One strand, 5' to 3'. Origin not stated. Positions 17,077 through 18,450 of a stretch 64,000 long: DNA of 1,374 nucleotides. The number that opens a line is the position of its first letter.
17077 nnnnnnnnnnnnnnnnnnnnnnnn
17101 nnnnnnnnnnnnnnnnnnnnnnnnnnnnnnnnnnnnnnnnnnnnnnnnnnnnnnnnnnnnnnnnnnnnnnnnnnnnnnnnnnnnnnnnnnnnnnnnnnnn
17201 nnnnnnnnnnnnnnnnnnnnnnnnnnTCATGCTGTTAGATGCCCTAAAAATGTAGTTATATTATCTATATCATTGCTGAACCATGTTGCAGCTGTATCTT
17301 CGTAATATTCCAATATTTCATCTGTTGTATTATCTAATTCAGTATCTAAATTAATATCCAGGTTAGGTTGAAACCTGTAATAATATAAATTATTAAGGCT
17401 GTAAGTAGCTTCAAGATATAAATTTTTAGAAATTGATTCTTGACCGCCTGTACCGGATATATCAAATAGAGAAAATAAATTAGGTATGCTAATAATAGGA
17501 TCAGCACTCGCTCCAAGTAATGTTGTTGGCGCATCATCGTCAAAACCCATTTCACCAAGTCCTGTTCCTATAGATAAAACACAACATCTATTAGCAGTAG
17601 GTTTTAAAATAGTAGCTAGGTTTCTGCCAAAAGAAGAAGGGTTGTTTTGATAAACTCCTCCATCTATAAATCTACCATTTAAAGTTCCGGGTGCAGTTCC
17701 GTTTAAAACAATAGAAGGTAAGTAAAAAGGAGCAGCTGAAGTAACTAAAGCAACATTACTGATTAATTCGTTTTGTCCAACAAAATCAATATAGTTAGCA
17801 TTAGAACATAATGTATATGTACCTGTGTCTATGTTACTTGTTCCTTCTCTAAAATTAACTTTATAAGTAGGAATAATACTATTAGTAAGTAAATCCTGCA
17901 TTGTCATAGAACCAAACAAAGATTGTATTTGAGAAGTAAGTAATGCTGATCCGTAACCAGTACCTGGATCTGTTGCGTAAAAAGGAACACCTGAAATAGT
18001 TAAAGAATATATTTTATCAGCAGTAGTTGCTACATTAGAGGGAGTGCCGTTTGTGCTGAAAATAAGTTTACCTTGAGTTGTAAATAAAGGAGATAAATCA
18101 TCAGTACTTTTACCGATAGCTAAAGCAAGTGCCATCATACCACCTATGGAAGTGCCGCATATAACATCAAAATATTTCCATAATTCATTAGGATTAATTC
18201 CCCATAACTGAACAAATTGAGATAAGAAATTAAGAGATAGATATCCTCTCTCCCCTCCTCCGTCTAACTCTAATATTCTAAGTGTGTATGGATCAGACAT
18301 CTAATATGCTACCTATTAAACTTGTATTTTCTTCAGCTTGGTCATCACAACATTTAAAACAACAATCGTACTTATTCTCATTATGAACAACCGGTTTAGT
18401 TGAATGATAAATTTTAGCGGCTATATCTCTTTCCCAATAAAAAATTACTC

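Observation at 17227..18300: Patatin-like phospholipase embedded in the phage tail/fibre module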

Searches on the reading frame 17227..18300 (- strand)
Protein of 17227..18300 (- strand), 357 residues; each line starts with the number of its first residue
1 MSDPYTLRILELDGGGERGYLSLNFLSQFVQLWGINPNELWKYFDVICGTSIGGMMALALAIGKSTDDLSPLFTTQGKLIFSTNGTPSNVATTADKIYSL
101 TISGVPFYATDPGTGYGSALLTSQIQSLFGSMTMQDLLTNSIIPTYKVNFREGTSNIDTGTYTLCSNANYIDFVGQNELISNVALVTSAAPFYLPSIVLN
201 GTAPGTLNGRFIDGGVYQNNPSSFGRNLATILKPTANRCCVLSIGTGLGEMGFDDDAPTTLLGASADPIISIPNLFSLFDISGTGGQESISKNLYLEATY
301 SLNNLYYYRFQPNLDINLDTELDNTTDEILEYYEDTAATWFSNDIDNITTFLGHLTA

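Call 4: search_protein_families(library=pfam, proteins=[window:17227-18300:-], max_evalue=0.01)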
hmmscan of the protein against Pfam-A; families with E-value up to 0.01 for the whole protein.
window:17227-18300:- (357 aa): 1 family
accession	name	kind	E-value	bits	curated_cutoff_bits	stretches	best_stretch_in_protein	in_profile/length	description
PF01734.28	Patatin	-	1.6e-19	71.3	27.7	1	12-221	3-186/191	Patatin-like phospholipase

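Call 5: search_protein_families(library=phrogs, proteins=[window:17227-18300:-], max_evalue=0.01)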
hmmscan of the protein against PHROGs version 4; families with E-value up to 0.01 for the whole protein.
window:17227-18300:- (357 aa): 1 family
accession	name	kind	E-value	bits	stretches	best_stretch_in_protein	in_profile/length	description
phrog_25573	-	unknown function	5.5e-07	30.1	1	9-249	5-212/307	-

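Call 7: search_dna_similar(query=window:17227-18300:-, collection=phages, mode=protein, max_rows=30)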
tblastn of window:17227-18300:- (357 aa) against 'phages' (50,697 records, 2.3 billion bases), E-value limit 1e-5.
Records with a match: 2; places in all: 2; records where one place covers at least 80% of the query: 2.
Best place of each record, by identity: <60% 2.
By first word of the organism name: Megaira 1; uncultured 1.
By host as written in the record: Candidatus Megaira polyxenophila 1; - 1.
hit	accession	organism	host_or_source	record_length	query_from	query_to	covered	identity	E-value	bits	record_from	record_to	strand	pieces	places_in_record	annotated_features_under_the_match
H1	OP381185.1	Megaira polyxenophila phage MAnkyphage_25.80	Candidatus Megaira polyxenophila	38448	3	357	99%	33.9%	2e-50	186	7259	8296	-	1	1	patatin | tail Fiber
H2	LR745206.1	uncultured phage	metagenomic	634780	6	346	96%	24.5%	8e-7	57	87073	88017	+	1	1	record has no annotation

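Call 10: get_annotated_region(hit=H1, flank=20000)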
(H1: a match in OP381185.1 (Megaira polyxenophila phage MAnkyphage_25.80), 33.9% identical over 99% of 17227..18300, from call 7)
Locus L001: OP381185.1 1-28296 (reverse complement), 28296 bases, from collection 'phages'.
description: Megaira polyxenophila phage MAnkyphage_25.80, complete genome.
organism: Megaira polyxenophila phage MAnkyphage_25.80 (NCBI taxid 2981581)
taxonomy: Viruses; Duplodnaviria; Heunggongvirae; Uroviricota; Caudoviricetes
host: Candidatus Megaira polyxenophila; source: freshwater Cryptomonas sp. SAG 25.80; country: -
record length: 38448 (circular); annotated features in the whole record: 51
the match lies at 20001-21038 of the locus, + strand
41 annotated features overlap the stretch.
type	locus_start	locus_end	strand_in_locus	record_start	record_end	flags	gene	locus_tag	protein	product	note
CDS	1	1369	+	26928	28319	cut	-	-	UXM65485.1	hypothetical protein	-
CDS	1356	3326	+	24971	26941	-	-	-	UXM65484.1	hypothetical protein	-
CDS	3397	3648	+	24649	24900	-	-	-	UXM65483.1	ribbon-helix-helix protein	ribbon-helix-helix protein, CopG family antitoxin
CDS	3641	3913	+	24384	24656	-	-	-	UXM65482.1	type II toxin-antitoxin system RelE/ParE family toxin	-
CDS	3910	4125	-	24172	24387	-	-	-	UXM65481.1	hypothetical protein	-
CDS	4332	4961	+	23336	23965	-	-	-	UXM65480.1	DUF4065 domain-containing protein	-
CDS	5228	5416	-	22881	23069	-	-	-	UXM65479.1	hypothetical protein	-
CDS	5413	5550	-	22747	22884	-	-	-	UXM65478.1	hypothetical protein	-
CDS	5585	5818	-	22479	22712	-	-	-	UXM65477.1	hypothetical protein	-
CDS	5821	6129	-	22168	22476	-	-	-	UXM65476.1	DUF1064 domain-containing protein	-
CDS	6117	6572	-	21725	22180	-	-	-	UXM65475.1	lysozyme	-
CDS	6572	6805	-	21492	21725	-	-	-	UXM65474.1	hypothetical protein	-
CDS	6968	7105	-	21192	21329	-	-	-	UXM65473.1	hypothetical protein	-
CDS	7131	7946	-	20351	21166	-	-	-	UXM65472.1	recombination protein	phage recombination protein Bet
CDS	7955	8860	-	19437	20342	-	-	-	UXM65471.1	exonuclease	-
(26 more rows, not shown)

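Call 12: find_homologous_proteins(query=window:17227-18300:-)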
Query window:17227-18300:- (357 aa): 440 proteins with E <= 0.001 among 3590 candidates; the best 120 are listed.
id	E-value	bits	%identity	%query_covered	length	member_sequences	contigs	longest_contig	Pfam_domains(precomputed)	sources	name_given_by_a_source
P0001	4.2e-231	785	99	100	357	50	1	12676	PF01734.28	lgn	-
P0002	3.7e-211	719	90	100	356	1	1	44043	PF01734.28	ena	-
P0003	9.2e-209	711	90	100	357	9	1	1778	PF01734.28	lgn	-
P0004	3.4e-204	696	86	100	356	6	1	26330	PF01734.28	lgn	-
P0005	8.9e-201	685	85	100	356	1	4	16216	PF01734.28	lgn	-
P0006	1.8e-195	667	84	100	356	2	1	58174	PF01734.28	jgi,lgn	jgi:patatin-like phospholipase/acyl hydrolase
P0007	1.1e-191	655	81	100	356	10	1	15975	PF01734.28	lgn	-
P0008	1.4e-167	576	71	100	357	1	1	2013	PF01734.28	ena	-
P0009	5.6e-167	574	71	100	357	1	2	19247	PF01734.28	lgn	-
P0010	1.9e-162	559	70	100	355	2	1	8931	PF01734.28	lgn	-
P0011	5.2e-162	557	69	100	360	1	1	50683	PF01734.28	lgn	-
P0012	3.5e-160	551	69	100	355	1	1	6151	PF01734.28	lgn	-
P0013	1.0e-158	547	81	83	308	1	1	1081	PF01734.28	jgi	jgi:patatin-like phospholipase/acyl hydrolase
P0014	1.6e-155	536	69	100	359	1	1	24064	PF01734.28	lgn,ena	-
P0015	6.2e-154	531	66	99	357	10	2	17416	PF01734.28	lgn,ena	-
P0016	5.2e-153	528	68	100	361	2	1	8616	PF01734.28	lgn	-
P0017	9.6e-146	504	66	100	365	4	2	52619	PF01734.28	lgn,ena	-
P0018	2.3e-145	503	65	100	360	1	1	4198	PF01734.28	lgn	-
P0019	9.6e-140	484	63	100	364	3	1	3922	PF01734.28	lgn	-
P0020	4.4e-139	482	64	100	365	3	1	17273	PF01734.28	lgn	-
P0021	5.7e-139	482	63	99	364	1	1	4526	PF01734.28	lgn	-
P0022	5.2e-138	478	64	100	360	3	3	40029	PF01734.28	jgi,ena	-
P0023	4.0e-137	475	63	100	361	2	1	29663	PF01734.28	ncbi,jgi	jgi:hypothetical protein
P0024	9.9e-137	474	64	100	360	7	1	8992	PF01734.28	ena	-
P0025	2.2e-136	473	64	100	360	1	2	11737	PF01734.28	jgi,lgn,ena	-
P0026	3.0e-136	473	61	100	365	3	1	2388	PF01734.28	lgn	-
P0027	5.8e-136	472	63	100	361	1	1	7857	PF01734.28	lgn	-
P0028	8.9e-136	471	61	100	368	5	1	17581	PF01734.28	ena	-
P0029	1.1e-134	467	62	100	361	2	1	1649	PF01734.28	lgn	-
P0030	1.8e-134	467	63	100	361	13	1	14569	PF01734.28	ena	-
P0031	1.6e-133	464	62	100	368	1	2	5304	PF01734.28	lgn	-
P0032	3.3e-132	459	62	100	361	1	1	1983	PF01734.28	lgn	-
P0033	4.4e-131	456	60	100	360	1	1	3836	PF01734.28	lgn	-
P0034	1.2e-126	441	59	100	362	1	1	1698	PF01734.28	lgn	-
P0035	7.1e-117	409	57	100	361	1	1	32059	PF01734.28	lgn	-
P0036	1.4e-116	408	57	100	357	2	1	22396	PF01734.28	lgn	-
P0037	6.4e-115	402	57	100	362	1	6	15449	PF01734.28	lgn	-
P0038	1.5e-114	401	58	100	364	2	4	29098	PF01734.28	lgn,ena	-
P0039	3.1e-114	400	53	100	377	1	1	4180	PF01734.28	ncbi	-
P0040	5.1e-114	399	56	100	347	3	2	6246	PF01734.28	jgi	jgi:hypothetical protein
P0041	6.0e-114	399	55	100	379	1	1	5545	PF01734.28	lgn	-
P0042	7.1e-114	399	55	99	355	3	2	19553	PF01734.28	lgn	-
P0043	1.2e-113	398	55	99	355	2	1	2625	PF01734.28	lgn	-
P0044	2.6e-113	397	58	100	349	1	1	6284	PF01734.28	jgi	jgi:hypothetical protein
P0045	4.1e-113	397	56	100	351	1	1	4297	PF01734.28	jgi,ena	-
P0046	6.3e-113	396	54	100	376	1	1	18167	PF01734.28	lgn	-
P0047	7.8e-113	396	58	100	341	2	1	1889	PF01734.28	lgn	-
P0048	7.9e-113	396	56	100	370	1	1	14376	PF01734.28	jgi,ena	-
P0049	5.7e-112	393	55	99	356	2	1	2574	PF01734.28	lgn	-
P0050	1.3e-111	392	56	99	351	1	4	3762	PF01734.28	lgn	-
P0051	1.4e-111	391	55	99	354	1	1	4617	PF01734.28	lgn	-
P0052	3.2e-111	390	56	100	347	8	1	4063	PF01734.28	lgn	-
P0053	1.8e-110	388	54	100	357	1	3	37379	PF01734.28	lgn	-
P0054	2.1e-110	388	55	100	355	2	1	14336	PF01734.28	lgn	-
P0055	8.8e-110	386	54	100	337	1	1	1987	PF01734.28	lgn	-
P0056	1.6e-109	385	55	100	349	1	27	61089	PF01734.28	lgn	-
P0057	3.8e-109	383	55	100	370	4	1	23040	PF01734.28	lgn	-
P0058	4.0e-109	383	54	99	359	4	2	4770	PF01734.28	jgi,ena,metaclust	metaclust:\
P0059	5.5e-109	383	53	99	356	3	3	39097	PF01734.28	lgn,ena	-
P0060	8.4e-109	382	53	100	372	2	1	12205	PF01734.28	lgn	-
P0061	1.3e-108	382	57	100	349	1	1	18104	PF01734.28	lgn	-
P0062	2.0e-108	381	55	100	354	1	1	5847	PF01734.28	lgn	-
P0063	4.5e-108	380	56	100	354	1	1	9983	PF01734.28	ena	-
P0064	6.7e-108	379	53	100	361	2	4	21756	PF01734.28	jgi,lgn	jgi:patatin-like phospholipase/acyl hydrolase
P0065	7.7e-108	379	54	100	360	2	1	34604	PF01734.28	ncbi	-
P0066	3.9e-107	377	53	99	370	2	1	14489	PF01734.28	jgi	jgi:patatin-like phospholipase/acyl hydrolase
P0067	5.9e-107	376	51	100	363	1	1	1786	PF01734.28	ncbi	-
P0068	5.9e-107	376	54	100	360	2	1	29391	PF01734.28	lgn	-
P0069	7.4e-107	376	54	100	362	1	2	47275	PF01734.28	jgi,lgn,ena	jgi:hypothetical protein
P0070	1.3e-106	375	54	100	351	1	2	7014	PF01734.28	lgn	-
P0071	1.4e-106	375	54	100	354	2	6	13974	PF01734.28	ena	-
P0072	1.9e-106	375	54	100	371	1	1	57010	PF01734.28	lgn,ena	-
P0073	2.7e-106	374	53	100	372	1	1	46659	PF01734.28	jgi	jgi:patatin-like phospholipase/acyl hydrolase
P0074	3.7e-106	374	54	100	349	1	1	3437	PF01734.28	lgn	-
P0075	7.4e-106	373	54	100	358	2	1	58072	PF01734.28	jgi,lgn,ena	jgi:predicted acylesterase/phospholipase RssA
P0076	1.2e-105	372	49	100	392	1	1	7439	PF01734.28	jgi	jgi:patatin-like phospholipase/acyl hydrolase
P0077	1.9e-105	371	52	100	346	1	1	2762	PF01734.28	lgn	-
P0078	2.8e-105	371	55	100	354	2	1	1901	PF01734.28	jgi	jgi:patatin-like phospholipase/acyl hydrolase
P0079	3.2e-105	371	53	100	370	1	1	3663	PF01734.28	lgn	-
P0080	4.4e-105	370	54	100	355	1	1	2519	PF01734.28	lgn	-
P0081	5.6e-105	370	55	100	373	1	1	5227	PF01734.28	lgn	-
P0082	6.4e-105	370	53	100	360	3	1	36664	PF01734.28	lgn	-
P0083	7.1e-105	369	53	100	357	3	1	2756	PF01734.28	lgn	-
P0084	7.2e-105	369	52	100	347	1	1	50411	PF01734.28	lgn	-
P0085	1.2e-104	369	54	100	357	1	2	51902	PF01734.28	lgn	-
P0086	1.7e-104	368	54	100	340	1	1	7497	PF01734.28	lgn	-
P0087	2.2e-104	368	53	100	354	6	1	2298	PF01734.28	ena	-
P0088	2.2e-104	368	53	100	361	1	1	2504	PF01734.28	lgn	-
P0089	2.6e-104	368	53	100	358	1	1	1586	PF01734.28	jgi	-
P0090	1.8e-103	365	51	100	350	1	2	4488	PF01734.28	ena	-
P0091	1.8e-103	365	53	100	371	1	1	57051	PF01734.28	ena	-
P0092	1.9e-103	365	51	100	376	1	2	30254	PF01734.28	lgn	-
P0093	2.3e-103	364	53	100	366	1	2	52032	PF01734.28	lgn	-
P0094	2.4e-103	364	53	100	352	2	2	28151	PF01734.28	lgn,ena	-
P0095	2.6e-103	364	52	100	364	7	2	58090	PF01734.28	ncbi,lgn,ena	-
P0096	8.5e-103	363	53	100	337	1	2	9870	PF01734.28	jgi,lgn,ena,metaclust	metaclust:\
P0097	8.6e-103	363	50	100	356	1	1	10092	PF01734.28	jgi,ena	-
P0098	1.3e-102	362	51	100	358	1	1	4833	PF01734.28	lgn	-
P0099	1.5e-102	362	53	100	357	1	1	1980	PF01734.28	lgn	-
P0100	2.3e-102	361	50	100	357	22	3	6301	PF01734.28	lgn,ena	-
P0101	1.1e-101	359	48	100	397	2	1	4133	PF01734.28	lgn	-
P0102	1.1e-101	359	53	100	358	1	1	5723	PF01734.28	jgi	jgi:patatin-like phospholipase/acyl hydrolase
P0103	1.4e-101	359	52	100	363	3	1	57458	PF01734.28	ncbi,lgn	-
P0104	2.1e-101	358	53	100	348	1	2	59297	PF01734.28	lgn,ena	-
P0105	2.6e-101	358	49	100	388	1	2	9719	PF01734.28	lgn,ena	-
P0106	3.0e-101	358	52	100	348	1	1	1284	PF01734.28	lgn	-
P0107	3.5e-101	357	52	100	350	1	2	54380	PF01734.28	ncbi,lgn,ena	-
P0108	4.3e-101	357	50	100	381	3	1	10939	PF01734.28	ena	-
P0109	6.6e-101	356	52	100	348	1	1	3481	PF01734.28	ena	-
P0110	7.1e-101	356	53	100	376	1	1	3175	PF01734.28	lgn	-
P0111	3.6e-100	354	54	100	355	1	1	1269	PF01734.28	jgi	jgi:hypothetical protein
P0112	1.1e-99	352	51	98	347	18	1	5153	PF01734.28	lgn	-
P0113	1.8e-99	352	52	100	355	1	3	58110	PF01734.28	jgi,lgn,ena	-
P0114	1.8e-99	352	51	100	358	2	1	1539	PF01734.28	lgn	-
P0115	1.8e-99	352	49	100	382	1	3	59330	PF01734.28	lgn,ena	-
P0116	3.3e-99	351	47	100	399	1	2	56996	PF01734.28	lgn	-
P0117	4.3e-99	350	46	100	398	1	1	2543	PF01734.28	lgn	-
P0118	5.4e-99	350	46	100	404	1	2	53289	PF01734.28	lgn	-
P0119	6.7e-99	350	50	99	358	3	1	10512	PF01734.28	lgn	-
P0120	7.7e-99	350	49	100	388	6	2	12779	PF01734.28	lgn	-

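Call 16: list_cluster_members(proteins=[P0023, P0039, P0065, P0067, P0095, P0103, P0107, P0001, P0006])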
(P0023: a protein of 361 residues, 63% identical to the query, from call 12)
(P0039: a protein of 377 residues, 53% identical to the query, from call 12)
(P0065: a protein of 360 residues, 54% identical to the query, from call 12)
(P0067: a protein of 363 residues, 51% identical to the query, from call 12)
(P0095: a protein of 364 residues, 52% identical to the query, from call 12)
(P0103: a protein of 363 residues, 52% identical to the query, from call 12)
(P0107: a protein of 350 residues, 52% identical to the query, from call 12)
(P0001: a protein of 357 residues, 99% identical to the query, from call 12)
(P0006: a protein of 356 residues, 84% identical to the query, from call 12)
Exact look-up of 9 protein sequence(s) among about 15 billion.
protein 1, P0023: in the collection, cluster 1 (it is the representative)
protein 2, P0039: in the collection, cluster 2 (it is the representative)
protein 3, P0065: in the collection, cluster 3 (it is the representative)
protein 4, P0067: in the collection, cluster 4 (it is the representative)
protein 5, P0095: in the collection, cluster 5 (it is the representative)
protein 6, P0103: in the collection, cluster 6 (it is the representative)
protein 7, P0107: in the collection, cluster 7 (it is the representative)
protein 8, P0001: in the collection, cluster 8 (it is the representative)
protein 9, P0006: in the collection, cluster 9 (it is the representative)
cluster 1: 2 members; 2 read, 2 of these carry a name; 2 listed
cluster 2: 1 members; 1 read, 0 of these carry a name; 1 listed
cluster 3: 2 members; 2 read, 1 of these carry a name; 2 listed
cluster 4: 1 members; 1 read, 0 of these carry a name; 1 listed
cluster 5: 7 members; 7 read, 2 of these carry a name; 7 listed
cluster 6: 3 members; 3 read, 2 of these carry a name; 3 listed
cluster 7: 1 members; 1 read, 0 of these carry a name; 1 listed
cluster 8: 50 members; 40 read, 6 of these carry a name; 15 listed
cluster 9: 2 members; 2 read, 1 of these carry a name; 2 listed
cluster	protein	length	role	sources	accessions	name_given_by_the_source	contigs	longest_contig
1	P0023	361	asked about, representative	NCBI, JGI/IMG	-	hypothetical protein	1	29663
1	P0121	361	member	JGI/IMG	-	hypothetical protein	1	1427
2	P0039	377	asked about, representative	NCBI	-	-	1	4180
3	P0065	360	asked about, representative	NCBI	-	-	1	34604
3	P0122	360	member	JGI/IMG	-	predicted acylesterase/phospholipase RssA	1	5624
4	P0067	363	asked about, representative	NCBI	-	-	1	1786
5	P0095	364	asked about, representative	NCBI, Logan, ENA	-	-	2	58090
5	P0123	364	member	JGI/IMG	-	predicted acylesterase/phospholipase RssA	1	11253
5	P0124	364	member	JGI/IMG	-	hypothetical protein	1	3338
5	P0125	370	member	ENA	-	-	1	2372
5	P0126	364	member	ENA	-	-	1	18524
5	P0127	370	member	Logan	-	-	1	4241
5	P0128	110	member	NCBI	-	-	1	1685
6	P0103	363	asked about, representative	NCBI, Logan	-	-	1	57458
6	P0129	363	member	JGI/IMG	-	patatin-like phospholipase/acyl hydrolase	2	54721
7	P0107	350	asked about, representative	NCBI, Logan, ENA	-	-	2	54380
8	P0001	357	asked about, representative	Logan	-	-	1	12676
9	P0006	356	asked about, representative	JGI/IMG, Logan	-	patatin-like phospholipase/acyl hydrolase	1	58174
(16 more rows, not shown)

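Call 19: find_encoding_contigs(protein=window:17227-18300:-, flank=10000, max_places=6)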
Protein window:17227-18300:- (357 aa): 3 contigs read that carry it; 1 place shown.
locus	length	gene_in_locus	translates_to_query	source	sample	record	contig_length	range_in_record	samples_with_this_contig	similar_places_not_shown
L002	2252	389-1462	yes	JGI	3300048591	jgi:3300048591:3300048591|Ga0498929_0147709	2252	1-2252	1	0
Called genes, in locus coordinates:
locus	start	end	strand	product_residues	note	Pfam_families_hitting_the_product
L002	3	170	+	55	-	?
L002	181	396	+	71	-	-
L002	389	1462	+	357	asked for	PF01734:Patatin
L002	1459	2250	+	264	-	?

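Call 20: find_encoding_contigs(protein=P0006, flank=10000, max_places=2)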
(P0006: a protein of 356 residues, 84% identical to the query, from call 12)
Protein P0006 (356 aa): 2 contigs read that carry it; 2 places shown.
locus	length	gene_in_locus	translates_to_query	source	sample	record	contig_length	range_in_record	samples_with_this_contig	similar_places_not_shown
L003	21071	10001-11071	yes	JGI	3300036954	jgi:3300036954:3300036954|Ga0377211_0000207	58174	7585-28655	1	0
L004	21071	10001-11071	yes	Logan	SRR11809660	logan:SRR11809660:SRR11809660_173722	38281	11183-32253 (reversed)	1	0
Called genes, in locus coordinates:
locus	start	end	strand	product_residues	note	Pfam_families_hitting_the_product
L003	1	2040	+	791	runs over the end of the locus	-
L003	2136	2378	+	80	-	-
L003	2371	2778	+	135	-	-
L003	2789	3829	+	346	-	-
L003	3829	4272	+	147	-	-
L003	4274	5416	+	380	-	-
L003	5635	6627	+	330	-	-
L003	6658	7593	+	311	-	PF10124:Mu-like_gpT (faint), PF25209:Phage_capsid_4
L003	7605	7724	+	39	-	-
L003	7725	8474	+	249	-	-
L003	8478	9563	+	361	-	-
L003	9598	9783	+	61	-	-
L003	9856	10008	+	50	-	-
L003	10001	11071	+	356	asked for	PF01734:Patatin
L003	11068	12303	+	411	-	-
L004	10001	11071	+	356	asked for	PF01734:Patatin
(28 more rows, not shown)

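Call 21: find_encoding_contigs(protein=P0072, flank=10000, max_places=2)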
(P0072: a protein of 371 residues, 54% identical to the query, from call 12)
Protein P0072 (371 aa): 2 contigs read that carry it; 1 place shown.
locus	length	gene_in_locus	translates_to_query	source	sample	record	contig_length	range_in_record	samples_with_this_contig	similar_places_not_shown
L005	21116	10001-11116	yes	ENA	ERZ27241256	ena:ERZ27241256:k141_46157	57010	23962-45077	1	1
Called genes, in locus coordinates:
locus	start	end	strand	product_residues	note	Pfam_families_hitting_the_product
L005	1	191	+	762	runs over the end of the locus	PF23899:SU10_portal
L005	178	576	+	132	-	-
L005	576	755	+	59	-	-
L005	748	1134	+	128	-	PF00166:Cpn10 (weak)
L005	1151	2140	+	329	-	-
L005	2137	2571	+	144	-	-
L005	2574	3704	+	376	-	-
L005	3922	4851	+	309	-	-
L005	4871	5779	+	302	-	PF25209:Phage_capsid_4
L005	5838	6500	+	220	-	-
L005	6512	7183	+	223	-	-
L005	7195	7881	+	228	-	-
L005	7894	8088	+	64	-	-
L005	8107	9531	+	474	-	PF00754:F5_F8_type_C (faint), PF22633:F5_F8_type_C_2 (faint), PF24175:SU10_adaptor (weak)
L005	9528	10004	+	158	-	-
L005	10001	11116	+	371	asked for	PF01734:Patatin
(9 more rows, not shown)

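Call 22: find_encoding_contigs(protein=P0116, flank=10000, max_places=2)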
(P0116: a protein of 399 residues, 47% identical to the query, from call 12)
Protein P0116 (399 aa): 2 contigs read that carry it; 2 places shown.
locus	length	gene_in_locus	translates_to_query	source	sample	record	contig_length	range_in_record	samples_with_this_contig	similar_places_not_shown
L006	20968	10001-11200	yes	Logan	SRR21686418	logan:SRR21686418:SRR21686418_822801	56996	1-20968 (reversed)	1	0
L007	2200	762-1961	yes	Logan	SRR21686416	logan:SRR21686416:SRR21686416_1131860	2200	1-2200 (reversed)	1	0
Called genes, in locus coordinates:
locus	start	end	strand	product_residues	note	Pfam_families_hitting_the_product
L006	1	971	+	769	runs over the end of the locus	-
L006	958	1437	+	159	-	-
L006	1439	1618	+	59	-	-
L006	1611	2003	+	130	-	-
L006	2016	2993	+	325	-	-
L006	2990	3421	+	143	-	-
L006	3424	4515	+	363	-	-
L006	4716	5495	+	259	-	-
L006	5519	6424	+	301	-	PF25209:Phage_capsid_4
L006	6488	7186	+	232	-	-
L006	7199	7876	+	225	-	-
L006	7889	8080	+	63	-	-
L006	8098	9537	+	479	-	PF00754:F5_F8_type_C (faint)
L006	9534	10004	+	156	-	-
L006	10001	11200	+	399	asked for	PF01734:Patatin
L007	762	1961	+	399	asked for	PF01734:Patatin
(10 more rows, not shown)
